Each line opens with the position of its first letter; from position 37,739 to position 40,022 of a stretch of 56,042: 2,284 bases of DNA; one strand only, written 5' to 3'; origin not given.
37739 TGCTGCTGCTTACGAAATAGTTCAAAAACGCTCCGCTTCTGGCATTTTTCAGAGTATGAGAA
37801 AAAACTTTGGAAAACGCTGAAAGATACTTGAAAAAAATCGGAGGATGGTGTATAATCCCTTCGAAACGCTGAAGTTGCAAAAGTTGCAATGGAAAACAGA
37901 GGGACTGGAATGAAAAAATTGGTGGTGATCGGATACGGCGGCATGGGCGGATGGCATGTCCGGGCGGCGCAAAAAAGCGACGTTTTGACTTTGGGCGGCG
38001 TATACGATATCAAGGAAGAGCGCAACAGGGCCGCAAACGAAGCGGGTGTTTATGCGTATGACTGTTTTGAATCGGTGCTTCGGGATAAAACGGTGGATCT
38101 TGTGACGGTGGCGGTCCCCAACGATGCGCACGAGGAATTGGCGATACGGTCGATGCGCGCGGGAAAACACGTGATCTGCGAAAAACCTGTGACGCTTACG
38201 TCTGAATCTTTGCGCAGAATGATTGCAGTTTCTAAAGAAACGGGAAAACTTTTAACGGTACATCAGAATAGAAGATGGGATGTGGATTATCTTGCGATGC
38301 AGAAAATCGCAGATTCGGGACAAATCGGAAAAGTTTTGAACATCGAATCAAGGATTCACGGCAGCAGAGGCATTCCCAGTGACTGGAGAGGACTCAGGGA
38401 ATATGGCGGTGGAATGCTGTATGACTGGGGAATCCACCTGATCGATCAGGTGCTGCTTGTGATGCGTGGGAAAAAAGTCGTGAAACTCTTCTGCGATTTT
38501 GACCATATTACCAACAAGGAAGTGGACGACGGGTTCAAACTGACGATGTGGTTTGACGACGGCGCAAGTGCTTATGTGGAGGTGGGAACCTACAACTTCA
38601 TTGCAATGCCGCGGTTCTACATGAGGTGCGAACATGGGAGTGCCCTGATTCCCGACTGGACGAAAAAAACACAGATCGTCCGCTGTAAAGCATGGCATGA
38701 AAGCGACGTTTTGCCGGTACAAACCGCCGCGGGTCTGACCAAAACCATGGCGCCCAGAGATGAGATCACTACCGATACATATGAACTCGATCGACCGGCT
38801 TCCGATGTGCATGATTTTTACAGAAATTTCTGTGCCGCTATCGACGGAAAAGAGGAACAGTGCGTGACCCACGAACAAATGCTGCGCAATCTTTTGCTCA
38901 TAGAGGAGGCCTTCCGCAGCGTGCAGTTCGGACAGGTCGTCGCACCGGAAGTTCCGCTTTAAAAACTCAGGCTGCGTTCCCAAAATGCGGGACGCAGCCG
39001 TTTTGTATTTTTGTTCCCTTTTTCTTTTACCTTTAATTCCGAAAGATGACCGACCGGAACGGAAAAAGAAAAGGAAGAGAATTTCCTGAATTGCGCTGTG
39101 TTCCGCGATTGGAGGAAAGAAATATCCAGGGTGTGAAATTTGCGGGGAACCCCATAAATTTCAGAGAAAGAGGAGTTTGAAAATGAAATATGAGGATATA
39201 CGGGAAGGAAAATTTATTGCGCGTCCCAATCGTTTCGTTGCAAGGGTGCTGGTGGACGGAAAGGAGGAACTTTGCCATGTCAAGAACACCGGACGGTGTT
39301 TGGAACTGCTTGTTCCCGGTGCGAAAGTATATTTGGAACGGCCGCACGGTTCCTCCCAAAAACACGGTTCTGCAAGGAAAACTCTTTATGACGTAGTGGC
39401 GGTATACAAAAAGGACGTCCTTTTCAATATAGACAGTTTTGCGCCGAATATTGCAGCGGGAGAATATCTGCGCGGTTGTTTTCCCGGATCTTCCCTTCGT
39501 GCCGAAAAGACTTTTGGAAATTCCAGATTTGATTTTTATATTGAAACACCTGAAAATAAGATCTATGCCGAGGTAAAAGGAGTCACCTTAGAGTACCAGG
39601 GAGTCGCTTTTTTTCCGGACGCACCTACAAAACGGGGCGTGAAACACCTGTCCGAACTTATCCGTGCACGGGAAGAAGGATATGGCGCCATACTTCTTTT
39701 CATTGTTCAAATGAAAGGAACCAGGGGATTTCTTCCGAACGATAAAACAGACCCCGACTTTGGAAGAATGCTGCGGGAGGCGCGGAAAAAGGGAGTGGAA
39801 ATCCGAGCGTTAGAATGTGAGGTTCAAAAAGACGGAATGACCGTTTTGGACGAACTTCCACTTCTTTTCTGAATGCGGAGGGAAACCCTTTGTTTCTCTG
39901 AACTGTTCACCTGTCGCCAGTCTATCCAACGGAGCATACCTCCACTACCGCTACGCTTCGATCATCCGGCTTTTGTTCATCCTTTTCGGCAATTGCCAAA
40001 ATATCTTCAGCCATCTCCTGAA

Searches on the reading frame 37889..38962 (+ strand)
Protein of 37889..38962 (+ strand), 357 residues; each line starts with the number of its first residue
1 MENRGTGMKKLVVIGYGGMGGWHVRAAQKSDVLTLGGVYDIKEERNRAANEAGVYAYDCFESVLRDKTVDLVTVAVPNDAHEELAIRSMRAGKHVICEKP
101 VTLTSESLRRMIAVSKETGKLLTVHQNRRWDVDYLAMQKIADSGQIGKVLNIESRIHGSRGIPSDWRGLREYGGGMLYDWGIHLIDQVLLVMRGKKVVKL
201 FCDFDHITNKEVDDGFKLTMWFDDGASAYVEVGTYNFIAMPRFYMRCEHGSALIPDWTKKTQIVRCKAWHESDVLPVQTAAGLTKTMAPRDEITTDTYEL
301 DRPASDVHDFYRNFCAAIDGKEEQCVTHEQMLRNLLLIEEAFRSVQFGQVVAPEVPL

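Call 37: search_protein_families(library=pfam, proteins=[window:37889-38962:+], max_evalue=0.01)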
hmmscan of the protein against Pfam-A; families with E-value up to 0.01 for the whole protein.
window:37889-38962:+ (357 aa): 3 families
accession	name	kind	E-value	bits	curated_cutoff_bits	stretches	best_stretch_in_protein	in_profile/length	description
PF01408.29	GFO_IDH_MocA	-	5.3e-27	95.3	24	1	10-125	2-119/120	Oxidoreductase family, NAD-binding Rossmann fold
PF22725.1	GFO_IDH_MocA_C3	-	1.2e-22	80.6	27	1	134-252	1-123/124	GFO/IDH/MocA C-terminal domain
PF02894.22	GFO_IDH_MocA_C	-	2e-14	54.4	22.9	1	143-351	6-216/218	Oxidoreductase family, C-terminal alpha/beta domain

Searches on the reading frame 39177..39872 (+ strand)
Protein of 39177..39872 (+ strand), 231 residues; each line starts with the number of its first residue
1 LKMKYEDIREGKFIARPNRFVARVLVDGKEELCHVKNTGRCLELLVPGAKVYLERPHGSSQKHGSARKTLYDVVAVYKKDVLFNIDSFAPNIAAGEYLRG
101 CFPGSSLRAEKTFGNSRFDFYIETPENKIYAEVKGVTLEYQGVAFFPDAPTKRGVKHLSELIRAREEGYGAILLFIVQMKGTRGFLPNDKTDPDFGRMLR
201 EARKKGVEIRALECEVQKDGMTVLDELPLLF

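Call 37: search_protein_families(library=pfam, proteins=[window:39177-39872:+], max_evalue=0.01)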
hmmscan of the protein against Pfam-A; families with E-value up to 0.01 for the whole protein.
window:39177-39872:+ (231 aa): 2 families
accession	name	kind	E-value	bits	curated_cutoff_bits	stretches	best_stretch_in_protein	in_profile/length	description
PF03749.19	SfsA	-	4.1e-45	153.4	22.8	1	105-219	23-137/138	Sugar fermentation stimulation protein RE domain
PF17746.7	SfsA_N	-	2.6e-19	69.5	25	1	14-84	1-62/63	SfsA N-terminal OB domain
